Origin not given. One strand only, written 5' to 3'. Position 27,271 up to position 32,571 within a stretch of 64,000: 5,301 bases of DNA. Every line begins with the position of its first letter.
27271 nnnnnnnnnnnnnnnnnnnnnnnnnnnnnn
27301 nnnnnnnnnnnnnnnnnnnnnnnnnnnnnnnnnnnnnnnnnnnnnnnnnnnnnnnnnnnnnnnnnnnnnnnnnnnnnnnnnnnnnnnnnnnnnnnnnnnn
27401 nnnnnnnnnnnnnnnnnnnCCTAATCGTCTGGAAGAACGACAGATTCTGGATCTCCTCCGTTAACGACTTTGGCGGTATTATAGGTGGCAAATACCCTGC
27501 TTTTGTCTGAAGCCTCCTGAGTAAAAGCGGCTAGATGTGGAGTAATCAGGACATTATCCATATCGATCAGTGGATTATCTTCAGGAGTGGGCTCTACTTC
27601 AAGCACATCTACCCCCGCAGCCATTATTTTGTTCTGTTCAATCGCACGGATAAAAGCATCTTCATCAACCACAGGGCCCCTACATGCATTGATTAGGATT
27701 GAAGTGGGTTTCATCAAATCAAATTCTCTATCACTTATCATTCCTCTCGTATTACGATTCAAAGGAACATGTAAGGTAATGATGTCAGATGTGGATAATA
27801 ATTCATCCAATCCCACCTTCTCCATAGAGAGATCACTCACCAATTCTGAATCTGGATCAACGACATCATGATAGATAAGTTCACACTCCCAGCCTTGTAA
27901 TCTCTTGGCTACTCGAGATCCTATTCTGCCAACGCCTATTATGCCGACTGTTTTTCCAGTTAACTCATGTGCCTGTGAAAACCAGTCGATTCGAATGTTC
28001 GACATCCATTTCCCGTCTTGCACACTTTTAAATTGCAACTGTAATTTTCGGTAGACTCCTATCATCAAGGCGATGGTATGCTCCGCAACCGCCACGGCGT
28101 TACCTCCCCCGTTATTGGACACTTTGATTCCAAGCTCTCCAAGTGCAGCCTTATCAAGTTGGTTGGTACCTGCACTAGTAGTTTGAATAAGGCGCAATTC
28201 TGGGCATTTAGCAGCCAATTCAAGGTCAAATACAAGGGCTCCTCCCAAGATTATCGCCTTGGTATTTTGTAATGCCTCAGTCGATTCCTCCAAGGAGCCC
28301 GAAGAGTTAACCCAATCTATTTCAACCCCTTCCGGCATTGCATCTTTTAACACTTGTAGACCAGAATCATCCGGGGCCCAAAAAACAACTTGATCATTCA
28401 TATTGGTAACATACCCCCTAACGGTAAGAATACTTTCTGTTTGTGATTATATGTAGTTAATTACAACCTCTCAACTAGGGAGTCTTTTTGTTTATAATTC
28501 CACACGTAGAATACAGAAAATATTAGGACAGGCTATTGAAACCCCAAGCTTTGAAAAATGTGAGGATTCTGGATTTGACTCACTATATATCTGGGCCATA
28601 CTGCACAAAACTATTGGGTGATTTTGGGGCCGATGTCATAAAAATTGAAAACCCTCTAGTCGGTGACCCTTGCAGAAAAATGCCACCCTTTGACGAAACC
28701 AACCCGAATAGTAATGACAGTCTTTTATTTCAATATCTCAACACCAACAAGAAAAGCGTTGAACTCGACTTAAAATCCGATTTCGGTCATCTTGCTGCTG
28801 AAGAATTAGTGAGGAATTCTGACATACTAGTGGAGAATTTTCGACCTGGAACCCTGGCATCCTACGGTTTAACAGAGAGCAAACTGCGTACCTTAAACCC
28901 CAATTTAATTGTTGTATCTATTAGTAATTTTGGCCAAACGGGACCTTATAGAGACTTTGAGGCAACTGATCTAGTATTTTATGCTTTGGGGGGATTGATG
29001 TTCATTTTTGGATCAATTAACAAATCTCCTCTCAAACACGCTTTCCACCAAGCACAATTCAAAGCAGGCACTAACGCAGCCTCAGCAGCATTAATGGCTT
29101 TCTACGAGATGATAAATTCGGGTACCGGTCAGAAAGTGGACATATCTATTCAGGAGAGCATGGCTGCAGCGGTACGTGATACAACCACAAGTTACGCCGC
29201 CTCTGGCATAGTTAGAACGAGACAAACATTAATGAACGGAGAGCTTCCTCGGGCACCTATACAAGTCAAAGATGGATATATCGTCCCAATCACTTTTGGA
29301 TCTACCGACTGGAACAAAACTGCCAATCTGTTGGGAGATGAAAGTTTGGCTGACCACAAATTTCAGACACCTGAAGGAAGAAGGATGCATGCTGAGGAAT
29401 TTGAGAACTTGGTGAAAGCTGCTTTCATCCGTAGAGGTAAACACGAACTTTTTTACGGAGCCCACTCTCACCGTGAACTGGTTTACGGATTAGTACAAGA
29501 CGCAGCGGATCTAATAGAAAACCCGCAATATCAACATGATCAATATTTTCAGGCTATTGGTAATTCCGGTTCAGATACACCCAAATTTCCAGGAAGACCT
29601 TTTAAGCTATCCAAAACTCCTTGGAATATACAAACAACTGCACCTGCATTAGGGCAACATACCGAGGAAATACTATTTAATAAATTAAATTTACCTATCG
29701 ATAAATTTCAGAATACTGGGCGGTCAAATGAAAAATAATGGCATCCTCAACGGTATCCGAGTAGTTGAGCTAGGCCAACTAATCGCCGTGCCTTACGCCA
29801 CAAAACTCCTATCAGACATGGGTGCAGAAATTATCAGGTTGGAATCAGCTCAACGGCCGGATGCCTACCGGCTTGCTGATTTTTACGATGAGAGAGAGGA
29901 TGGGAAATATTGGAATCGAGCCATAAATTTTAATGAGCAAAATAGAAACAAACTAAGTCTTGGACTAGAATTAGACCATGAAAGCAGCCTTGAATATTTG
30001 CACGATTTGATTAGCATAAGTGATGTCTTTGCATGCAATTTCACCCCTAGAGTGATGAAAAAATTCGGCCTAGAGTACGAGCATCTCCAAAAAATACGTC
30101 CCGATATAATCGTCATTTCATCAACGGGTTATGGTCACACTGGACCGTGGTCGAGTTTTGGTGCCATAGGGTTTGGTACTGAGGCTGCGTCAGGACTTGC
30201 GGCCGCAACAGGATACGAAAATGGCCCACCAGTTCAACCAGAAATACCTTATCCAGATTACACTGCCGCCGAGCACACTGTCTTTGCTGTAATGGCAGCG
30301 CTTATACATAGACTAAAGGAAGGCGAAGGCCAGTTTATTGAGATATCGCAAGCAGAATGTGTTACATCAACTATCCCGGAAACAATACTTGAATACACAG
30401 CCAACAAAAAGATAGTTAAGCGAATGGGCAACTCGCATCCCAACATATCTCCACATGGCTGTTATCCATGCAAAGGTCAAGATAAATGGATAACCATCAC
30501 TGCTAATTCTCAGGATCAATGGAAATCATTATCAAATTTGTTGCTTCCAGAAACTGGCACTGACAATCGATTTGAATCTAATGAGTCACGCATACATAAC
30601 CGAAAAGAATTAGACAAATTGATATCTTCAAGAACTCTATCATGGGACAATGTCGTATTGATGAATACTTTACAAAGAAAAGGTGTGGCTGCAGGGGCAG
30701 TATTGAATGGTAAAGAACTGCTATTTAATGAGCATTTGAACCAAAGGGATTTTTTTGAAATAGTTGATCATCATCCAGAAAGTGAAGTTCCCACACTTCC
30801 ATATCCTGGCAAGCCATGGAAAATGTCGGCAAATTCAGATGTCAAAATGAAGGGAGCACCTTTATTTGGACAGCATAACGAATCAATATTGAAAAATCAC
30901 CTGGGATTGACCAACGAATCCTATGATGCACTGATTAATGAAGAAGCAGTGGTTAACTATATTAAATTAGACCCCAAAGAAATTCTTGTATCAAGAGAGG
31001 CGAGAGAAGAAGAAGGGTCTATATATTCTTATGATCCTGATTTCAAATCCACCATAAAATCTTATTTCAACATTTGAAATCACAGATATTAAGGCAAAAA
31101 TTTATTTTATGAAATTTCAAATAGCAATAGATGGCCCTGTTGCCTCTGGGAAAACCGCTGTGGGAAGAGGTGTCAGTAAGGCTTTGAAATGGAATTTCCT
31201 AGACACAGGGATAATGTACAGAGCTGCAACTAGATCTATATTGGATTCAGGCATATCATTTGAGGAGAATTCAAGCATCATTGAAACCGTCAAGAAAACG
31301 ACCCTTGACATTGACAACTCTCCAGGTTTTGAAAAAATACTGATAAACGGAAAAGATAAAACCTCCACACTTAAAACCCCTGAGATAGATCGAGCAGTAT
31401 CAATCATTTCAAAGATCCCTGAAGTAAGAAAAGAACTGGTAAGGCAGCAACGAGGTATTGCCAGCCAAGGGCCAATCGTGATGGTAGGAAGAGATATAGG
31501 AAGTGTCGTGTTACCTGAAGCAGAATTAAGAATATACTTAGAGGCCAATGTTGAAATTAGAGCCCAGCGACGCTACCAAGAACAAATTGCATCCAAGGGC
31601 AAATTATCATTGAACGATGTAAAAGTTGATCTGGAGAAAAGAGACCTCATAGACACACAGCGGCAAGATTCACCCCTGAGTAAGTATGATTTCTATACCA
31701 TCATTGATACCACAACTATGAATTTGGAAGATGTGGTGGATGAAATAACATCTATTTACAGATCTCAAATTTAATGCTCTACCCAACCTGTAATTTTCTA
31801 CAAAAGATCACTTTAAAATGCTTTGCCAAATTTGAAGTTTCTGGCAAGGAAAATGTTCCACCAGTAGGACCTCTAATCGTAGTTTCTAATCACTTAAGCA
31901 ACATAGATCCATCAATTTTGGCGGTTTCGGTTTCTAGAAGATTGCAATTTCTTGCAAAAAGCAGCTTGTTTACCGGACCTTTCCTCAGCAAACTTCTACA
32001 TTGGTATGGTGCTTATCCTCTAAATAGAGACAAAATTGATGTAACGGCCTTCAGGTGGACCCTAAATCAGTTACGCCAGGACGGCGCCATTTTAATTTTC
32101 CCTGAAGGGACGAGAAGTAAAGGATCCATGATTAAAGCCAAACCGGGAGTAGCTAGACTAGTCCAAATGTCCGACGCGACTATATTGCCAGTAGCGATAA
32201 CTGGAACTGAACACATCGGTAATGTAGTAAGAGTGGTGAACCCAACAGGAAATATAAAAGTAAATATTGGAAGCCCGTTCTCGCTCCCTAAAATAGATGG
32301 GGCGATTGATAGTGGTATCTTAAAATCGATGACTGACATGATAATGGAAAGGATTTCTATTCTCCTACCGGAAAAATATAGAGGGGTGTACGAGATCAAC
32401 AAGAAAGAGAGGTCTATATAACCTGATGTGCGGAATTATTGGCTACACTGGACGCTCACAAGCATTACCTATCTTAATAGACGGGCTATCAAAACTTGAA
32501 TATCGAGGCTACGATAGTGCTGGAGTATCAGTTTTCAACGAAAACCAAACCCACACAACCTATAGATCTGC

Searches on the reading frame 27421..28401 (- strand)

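Call 3: search_protein_families(library=pfam, proteins=[window:27421-28401:-], max_evalue=0.01)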
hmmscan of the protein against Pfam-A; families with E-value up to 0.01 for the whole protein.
window:27421-28401:- (326 aa): 3 families
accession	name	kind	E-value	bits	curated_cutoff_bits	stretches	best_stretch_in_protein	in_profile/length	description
PF02826.25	2-Hacid_dh_C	-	3.9e-59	199.5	25.1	1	110-291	1-178/178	D-isomer specific 2-hydroxyacid dehydrogenase, NAD binding domain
PF00389.36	2-Hacid_dh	-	1.5e-17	64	24.6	1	11-322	8-133/134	D-isomer specific 2-hydroxyacid dehydrogenase, catalytic domain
PF03446.21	NAD_binding_2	-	0.0024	18.4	21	1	151-260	1-113/161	NAD binding domain of 6-phosphogluconate dehydrogenase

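Call 4: search_protein_families(library=ncbifam, proteins=[window:27421-28401:-], max_evalue=0.01)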
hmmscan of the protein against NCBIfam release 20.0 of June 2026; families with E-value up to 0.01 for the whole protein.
window:27421-28401:- (326 aa): 23 families
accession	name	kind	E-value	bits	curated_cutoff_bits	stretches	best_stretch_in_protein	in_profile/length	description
TIGR01327.1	PGDH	equivalog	3.8e-64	217.3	454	1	24-316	19-304/525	phosphoglycerate dehydrogenase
NF009714.1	PRK13243.1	equivalog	5.1e-57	193.7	455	1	58-321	57-321/332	glyoxylate reductase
NF006263.0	PRK08410.1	equivalog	5.5e-55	186.9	389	1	38-299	34-293/311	D-2-hydroxyacid dehydrogenase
NF005069.0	PRK06487.1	equivalog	1.5e-54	185.2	448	1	34-300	36-298/320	2-hydroxyacid dehydrogenase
NF011938.0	PRK15409.1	equivalog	3.5e-49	167.6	492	1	36-316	35-312/324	glyoxylate/hydroxypyruvate reductase GhrB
NF008759.0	PRK11790.1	equivalog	8.6e-49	166.3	404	1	25-318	32-322/410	phosphoglycerate dehydrogenase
NF005387.0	PRK06932.1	equivalog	1.4e-48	165.5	492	1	27-294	24-291/314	2-hydroxyacid dehydrogenase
NF005750.0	PRK07574.1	equivalog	1.4e-44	152.7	329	1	63-299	109-343/386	NAD-dependent formate dehydrogenase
NF041369.1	Dhydh_Halo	equivalog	8.1e-43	146.8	400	1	65-302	52-284/305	D-2-hydroxyacid dehydrogenase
NF000492.1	vanH_gen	exception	1.6e-39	135.8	540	1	63-297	61-295/312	D-lactate dehydrogenase VanH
NF000371.1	vanH_Agroup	exception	3.1e-35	121.9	700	1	62-298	65-301/322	VanH-A/VanH-Pt family D-lactate dehydrogenase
NF001309.0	PRK00257.1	equivalog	7.3e-34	117.3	434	2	144-298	111-263/379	4-phosphoerythronate dehydrogenase PdxB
NF000004.1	vanH-D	exception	8.8e-33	113.8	550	1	59-270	63-261/323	D-lactate dehydrogenase VanH-D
NF000151.1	vanH-Ac1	exception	6.8e-31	107.8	750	1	65-271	99-292/351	D-lactate dehydrogenase VanH-Ac1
NF000112.1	vanH-Amyco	exception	6e-30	104.6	625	1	69-295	96-322/348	VanH-AOV family D-lactate dehydrogenase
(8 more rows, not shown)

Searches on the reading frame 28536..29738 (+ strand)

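Call 24: search_protein_families(library=pfam, proteins=[window:28536-29738:+], max_evalue=0.001)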
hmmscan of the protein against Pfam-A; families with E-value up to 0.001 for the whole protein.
window:28536-29738:+ (400 aa): 1 family
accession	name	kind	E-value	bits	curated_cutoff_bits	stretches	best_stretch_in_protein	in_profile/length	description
PF02515.22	CoA_transf_3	-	4.3e-90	302.9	23.3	1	6-376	1-366/366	CoA-transferase family III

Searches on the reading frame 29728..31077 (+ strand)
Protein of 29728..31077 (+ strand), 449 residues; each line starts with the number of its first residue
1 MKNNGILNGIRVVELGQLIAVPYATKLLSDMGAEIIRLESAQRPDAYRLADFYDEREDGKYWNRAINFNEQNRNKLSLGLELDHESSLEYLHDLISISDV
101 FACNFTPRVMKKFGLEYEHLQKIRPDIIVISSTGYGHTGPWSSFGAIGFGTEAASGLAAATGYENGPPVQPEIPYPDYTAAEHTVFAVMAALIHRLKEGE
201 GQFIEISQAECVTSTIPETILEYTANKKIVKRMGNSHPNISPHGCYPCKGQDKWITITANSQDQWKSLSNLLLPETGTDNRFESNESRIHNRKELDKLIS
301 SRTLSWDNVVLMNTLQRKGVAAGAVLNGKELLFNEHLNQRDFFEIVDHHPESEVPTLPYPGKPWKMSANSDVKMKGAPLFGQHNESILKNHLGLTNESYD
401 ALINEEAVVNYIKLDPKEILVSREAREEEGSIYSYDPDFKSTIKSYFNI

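Call 24: search_protein_families(library=pfam, proteins=[window:29728-31077:+], max_evalue=0.001)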
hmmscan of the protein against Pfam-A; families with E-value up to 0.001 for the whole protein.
window:29728-31077:+ (449 aa): 1 family
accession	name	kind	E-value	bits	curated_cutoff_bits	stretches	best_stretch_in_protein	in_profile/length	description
PF02515.22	CoA_transf_3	-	3.8e-93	312.9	23.3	1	7-384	1-366/366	CoA-transferase family III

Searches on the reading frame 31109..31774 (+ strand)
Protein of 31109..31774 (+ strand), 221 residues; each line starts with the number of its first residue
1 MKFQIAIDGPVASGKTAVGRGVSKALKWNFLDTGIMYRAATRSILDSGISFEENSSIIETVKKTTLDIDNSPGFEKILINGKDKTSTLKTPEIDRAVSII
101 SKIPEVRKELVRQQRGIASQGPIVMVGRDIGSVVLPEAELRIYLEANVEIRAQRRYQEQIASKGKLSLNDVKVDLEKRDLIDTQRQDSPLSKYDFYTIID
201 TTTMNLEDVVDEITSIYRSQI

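Call 24: search_protein_families(library=pfam, proteins=[window:31109-31774:+], max_evalue=0.001)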
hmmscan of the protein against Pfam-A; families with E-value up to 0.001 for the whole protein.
window:31109-31774:+ (221 aa): 3 families
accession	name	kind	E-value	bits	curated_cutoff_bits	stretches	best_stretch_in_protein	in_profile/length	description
PF02224.24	Cytidylate_kin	-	3.6e-59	200.4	26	1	5-217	1-209/211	Cytidylate kinase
PF13189.12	Cytidylate_kin2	-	1.1e-08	36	28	1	5-163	2-136/176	Cytidylate kinase-like family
PF01202.28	SKI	-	5.7e-05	23.7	22.1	0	12-33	2-23/159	Shikimate kinase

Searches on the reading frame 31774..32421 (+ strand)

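Call 24: search_protein_families(library=pfam, proteins=[window:31774-32421:+], max_evalue=0.001)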
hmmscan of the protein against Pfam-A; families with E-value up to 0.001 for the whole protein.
window:31774-32421:+ (215 aa): 1 family
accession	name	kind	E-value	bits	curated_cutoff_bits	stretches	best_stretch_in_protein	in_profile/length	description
PF01553.26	Acyltransferase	-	1.6e-25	89.9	23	1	19-142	1-131/132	Acyltransferase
